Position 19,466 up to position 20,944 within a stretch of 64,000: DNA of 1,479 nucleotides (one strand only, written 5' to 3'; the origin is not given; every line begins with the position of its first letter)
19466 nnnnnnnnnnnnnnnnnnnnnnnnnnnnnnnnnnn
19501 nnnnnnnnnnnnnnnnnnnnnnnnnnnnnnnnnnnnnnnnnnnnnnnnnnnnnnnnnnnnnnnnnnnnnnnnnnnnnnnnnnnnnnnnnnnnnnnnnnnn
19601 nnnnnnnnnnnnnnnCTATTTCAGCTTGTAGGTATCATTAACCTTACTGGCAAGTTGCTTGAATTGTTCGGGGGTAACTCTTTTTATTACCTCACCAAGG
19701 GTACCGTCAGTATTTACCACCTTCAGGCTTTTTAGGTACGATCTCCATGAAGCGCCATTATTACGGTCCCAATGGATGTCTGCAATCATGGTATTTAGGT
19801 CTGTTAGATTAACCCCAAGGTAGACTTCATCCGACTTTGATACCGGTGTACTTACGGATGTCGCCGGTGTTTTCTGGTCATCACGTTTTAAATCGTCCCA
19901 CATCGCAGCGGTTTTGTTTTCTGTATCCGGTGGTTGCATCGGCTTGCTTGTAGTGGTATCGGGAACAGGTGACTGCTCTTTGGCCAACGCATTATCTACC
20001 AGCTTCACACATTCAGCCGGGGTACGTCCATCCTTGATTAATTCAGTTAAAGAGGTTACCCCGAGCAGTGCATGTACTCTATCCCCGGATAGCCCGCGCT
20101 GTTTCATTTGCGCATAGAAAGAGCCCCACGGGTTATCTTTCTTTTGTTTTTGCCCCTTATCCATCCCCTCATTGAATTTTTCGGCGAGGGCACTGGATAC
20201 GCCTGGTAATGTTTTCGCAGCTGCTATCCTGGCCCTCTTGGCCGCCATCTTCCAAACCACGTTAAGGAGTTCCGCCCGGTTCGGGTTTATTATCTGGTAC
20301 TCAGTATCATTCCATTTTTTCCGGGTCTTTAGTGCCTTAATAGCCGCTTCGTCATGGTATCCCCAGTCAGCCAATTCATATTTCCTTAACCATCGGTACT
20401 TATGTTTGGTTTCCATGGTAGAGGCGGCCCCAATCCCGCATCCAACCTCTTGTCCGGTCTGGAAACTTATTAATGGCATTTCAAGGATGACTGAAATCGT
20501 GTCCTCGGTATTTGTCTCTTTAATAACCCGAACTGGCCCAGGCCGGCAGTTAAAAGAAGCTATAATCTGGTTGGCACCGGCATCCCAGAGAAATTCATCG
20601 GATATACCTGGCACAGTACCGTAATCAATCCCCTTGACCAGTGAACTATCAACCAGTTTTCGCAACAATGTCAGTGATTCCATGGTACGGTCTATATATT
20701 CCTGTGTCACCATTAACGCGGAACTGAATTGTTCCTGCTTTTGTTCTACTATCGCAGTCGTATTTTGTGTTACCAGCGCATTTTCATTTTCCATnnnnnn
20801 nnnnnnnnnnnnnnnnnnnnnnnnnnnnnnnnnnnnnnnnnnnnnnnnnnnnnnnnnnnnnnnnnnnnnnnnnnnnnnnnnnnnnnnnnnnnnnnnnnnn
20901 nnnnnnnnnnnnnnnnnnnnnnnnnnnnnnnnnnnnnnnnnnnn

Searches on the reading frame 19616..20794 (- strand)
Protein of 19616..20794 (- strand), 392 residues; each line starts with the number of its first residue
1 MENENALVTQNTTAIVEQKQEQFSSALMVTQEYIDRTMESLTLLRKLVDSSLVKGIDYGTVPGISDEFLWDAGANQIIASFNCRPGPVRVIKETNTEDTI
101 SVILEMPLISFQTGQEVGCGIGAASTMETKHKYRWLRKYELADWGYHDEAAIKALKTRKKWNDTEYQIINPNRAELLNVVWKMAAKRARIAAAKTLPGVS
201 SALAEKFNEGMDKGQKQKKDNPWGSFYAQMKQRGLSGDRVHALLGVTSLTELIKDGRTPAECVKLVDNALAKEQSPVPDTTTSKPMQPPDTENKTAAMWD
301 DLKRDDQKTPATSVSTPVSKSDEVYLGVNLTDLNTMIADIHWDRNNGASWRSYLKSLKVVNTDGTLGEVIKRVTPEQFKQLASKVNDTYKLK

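Call 10: search_protein_families(library=pfam, proteins=[window:19616-20794:-], max_evalue=0.001)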
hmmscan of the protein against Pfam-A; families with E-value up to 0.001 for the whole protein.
window:19616-20794:- (392 aa): 0 families

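Call 11: search_protein_families(library=phrogs, proteins=[window:19616-20794:-], max_evalue=0.001)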
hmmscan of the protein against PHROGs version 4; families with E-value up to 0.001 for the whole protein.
window:19616-20794:- (392 aa): 1 family
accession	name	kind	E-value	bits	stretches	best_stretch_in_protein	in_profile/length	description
phrog_10048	-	unknown function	7.4e-14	52.7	1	17-210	8-169/273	-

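Call 96: search_solved_structures(query=window:19616-20794:-, max_evalue=1)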
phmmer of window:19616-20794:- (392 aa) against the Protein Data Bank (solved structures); distinct sequences matched with E-value up to 1: 1.
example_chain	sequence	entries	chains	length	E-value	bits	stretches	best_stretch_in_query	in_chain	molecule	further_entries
8vd6_A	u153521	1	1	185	4.6e-05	26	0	233-266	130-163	CAP REPEAT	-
